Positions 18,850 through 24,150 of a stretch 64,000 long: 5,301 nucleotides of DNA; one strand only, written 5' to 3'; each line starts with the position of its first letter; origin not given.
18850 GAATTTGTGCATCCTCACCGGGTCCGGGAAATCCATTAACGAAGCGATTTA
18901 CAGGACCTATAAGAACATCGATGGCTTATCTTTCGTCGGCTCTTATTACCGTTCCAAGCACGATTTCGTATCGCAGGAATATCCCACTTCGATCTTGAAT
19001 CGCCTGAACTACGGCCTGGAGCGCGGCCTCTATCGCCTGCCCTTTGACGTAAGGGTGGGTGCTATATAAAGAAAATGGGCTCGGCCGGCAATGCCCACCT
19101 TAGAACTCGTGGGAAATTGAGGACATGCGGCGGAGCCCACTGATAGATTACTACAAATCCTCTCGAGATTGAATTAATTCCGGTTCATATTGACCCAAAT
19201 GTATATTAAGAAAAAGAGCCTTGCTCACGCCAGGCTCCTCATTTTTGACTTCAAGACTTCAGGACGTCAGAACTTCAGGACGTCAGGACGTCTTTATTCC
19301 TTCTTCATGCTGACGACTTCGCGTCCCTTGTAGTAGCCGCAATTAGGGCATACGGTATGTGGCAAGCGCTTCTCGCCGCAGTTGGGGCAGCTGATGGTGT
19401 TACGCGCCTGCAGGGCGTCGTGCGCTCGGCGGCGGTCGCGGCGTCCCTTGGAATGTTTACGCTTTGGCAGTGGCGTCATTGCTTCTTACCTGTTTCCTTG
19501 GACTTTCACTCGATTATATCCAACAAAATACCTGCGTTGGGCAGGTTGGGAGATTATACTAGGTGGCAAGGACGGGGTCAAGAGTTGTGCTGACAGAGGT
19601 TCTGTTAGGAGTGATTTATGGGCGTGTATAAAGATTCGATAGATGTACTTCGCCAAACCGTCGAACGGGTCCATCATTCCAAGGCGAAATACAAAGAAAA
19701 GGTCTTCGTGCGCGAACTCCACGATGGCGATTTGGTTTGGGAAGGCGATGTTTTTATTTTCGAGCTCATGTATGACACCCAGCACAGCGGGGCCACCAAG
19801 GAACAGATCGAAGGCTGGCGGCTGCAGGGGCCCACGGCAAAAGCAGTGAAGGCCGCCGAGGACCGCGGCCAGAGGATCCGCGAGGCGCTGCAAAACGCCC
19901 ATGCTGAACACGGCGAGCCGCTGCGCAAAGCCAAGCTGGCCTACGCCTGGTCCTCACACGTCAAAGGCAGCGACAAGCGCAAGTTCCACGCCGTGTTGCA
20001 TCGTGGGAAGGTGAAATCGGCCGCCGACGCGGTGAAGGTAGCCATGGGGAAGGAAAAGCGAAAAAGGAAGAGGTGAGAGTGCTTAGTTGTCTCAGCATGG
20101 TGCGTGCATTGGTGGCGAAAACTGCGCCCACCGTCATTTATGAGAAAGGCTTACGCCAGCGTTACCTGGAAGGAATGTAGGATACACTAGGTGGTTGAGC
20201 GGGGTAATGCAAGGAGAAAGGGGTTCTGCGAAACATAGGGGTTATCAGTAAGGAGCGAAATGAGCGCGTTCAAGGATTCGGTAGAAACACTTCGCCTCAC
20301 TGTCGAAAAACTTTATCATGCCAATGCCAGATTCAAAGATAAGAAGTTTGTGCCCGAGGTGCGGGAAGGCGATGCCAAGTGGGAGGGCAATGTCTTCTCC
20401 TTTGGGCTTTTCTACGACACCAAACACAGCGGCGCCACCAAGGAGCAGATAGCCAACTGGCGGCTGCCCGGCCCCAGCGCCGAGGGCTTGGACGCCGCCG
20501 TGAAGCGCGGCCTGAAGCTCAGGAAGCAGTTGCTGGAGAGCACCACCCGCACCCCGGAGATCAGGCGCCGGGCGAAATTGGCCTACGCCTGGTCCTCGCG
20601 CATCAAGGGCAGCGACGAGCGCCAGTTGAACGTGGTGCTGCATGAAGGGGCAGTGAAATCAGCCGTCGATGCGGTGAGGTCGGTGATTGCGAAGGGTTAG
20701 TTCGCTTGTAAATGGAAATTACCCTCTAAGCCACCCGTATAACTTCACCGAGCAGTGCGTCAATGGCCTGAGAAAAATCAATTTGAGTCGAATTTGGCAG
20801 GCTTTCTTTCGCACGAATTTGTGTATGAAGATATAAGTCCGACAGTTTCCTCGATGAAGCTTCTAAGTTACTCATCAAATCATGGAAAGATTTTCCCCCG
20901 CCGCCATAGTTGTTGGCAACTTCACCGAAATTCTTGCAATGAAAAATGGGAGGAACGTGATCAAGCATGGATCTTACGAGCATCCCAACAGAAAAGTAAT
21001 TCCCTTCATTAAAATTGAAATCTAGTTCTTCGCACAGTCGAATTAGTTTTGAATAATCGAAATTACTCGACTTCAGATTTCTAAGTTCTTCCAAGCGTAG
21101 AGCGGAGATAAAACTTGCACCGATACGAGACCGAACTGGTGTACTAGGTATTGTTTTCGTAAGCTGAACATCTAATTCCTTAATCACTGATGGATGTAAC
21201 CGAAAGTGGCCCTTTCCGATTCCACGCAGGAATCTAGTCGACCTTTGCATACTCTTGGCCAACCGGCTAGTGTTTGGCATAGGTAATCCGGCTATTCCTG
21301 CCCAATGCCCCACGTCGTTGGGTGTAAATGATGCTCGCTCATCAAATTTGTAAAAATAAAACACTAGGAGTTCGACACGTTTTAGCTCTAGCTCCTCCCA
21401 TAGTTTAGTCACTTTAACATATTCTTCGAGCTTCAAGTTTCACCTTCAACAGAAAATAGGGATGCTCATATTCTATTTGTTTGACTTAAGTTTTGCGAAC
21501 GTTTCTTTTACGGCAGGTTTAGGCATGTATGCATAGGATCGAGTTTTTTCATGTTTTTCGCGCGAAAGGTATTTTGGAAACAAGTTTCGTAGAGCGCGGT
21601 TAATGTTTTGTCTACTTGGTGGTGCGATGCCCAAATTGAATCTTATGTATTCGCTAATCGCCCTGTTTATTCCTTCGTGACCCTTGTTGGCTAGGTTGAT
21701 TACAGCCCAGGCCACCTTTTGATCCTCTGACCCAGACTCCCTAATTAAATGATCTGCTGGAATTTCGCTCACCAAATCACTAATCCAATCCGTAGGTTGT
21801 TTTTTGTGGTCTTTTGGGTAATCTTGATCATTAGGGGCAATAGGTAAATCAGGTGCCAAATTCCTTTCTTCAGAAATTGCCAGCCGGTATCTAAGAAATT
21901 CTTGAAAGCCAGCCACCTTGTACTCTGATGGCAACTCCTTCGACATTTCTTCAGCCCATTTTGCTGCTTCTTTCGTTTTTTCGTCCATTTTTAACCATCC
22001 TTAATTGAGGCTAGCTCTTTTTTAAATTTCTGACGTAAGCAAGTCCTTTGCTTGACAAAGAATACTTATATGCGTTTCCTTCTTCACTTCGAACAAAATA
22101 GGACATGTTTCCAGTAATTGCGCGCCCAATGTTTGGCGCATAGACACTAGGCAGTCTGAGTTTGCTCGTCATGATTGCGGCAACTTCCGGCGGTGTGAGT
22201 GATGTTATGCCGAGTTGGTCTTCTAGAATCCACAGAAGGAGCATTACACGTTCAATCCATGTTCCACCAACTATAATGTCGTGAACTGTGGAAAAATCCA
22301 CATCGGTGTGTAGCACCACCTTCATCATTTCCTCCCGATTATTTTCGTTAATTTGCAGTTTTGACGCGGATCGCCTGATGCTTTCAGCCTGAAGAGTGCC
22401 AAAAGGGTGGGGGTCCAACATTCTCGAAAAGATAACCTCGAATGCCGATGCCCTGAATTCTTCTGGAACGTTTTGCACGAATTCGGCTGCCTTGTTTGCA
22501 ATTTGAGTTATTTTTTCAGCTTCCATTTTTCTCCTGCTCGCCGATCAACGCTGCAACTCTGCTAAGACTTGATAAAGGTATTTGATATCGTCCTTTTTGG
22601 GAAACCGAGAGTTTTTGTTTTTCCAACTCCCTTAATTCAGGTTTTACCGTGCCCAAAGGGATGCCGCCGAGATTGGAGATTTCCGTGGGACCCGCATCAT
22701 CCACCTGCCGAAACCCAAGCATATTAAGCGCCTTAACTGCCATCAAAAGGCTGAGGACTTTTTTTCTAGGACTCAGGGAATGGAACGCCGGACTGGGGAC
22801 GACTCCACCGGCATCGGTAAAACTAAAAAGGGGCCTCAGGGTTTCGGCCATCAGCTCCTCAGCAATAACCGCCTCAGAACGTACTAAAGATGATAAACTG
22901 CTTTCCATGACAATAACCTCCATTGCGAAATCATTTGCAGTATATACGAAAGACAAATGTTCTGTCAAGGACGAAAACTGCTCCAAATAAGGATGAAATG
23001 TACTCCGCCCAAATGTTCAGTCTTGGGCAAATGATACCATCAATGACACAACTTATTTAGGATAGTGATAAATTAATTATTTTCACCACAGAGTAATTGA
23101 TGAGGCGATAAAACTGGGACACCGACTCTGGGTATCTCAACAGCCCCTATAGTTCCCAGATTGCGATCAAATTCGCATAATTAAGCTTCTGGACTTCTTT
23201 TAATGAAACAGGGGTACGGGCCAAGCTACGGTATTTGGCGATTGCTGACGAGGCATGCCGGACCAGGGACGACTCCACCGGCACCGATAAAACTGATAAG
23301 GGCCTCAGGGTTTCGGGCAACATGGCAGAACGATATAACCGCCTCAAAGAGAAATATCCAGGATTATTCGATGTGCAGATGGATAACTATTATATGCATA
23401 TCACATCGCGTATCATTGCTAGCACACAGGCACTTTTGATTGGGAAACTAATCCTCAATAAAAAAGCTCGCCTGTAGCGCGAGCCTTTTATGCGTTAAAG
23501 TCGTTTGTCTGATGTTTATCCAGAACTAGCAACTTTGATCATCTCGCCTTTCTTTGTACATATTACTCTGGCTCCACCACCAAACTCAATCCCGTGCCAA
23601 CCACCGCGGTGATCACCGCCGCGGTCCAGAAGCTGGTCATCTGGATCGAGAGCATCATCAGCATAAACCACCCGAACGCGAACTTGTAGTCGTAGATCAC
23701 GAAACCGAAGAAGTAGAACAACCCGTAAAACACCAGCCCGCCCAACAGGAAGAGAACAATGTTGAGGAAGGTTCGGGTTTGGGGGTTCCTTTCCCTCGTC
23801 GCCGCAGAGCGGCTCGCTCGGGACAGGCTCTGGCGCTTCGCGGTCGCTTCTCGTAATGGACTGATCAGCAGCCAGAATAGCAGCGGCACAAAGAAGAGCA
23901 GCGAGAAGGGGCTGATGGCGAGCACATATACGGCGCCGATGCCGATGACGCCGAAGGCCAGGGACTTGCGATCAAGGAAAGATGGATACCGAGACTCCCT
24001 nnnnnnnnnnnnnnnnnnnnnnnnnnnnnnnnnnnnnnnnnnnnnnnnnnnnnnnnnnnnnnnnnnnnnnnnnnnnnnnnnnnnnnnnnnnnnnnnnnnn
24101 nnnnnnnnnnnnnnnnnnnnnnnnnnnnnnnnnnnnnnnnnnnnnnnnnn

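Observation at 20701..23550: Low-GC island with a self-promoted four-gene operon of small, mutually related winged-helix-like proteins of unknown function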

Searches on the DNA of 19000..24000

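Call 39: search_rna_families(source=window, start=19000, end=24000, threshold=evalue, max_evalue=1)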
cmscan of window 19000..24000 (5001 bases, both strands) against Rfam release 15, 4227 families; matches with E-value up to 1: 2.
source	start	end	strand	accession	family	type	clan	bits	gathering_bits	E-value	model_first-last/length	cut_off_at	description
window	23458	23537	-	RF00513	Trp_leader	Cis-reg; leader;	-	22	41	0.45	1-100/100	no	Tryptophan operon leader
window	23460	23538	-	RF00512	Leu_leader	Cis-reg; leader;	-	20.8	50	0.66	1-148/148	no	Leucine operon leader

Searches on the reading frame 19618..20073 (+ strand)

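Call 3: search_protein_families(library=pfam, proteins=[window:19618-20073:+], max_evalue=1)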
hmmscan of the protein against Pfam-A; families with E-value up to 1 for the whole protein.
window:19618-20073:+ (152 aa): 1 family
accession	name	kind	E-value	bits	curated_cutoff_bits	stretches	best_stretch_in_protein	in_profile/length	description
PF11726.14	YagK_YfjJ_C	-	0.094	13.1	25.8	1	86-127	38-78/170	YagK/YfjJ C-terminal domain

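Call 4: search_protein_families(library=padloc, proteins=[window:19618-20073:+], max_evalue=1)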
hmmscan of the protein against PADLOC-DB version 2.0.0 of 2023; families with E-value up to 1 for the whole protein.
window:19618-20073:+ (152 aa): 0 families

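Call 5: search_protein_families(library=phrogs, proteins=[window:19618-20073:+], max_evalue=1)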
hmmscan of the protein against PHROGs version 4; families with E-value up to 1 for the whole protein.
window:19618-20073:+ (152 aa): 0 families

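Call 24: search_protein_families(library=ncbifam, proteins=[window:19618-20073:+], max_evalue=1)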
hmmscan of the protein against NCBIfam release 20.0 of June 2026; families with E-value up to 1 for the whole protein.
window:19618-20073:+ (152 aa): 0 families

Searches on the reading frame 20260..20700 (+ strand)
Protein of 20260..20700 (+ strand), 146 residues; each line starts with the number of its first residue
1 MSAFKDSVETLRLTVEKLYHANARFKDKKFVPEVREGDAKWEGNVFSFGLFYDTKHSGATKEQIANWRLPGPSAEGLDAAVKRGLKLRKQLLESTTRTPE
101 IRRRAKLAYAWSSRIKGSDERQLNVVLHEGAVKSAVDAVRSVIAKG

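Call 3: search_protein_families(library=pfam, proteins=[window:20260-20697:+], max_evalue=1)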
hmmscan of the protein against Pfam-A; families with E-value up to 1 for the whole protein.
window:20260-20697:+ (146 aa): 1 family
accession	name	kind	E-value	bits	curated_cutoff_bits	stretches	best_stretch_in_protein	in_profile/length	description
PF19054.6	DUF5753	-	0.071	13.2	23.4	1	94-136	40-82/178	Domain of unknown function (DUF5753)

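Call 4: search_protein_families(library=padloc, proteins=[window:20260-20697:+], max_evalue=1)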
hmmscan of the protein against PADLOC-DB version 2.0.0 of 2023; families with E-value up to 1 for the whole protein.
window:20260-20697:+ (146 aa): 0 families

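Call 5: search_protein_families(library=phrogs, proteins=[window:20260-20697:+], max_evalue=1)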
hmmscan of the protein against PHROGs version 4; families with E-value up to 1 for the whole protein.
window:20260-20697:+ (146 aa): 1 family
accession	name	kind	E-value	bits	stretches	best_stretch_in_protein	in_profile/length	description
phrog_9928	-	unknown function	0.05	14.3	0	97-105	7-15/37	-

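Call 24: search_protein_families(library=ncbifam, proteins=[window:20260-20697:+], max_evalue=1)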
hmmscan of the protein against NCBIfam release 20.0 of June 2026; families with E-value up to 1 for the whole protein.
window:20260-20697:+ (146 aa): 0 families

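Call 50: find_encoding_contigs(protein=window:20260-20700:+, flank=6000, max_places=10)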
Protein window:20260-20700:+ (146 aa): 15 contigs read that carry it; 10 places shown.
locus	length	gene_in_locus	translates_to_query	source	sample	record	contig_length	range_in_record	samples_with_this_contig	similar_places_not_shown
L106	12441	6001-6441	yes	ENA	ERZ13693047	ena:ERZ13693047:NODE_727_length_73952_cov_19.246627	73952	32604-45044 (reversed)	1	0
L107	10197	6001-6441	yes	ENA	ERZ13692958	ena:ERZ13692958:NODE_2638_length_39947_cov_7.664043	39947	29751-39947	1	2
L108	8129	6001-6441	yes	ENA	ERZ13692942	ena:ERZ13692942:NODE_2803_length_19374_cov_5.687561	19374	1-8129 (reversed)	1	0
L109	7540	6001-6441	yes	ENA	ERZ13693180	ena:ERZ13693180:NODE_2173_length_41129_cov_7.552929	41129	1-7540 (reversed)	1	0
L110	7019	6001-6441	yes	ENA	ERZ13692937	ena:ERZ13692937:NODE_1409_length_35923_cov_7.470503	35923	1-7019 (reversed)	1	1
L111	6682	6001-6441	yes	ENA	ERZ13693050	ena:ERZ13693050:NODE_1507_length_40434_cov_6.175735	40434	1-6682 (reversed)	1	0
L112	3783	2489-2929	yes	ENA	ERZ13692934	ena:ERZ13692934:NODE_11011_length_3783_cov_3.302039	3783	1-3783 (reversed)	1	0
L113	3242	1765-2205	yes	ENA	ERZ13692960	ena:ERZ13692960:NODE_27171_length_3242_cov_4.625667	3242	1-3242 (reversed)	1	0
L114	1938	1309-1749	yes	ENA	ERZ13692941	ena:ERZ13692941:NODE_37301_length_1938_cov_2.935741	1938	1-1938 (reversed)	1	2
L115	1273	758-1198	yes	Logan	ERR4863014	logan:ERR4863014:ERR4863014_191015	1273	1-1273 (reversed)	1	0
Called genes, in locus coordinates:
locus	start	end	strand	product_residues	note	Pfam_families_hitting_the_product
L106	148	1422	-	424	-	PF00437:T2SSE, PF27713:UCP018868 (weak)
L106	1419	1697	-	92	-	PF20660:DUF6812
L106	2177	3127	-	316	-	PF00698:Acyl_transf_1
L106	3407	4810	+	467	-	-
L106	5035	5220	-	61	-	PF01783:Ribosomal_L32p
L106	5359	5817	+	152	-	-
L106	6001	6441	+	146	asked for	-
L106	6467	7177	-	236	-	-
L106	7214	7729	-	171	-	-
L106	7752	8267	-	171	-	-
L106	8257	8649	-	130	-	-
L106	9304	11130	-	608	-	PF04389:Peptidase_M28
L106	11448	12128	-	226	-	PF04140:ICMT, PF04191:PEMT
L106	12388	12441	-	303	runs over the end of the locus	PF01545:Cation_efflux, PF16916:ZT_dimer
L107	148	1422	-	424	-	PF00437:T2SSE, PF27713:UCP018868 (weak)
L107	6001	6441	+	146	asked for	-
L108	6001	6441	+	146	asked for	-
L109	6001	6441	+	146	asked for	-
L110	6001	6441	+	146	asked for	-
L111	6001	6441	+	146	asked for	-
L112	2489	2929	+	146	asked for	-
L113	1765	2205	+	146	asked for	-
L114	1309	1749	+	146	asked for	-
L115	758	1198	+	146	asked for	-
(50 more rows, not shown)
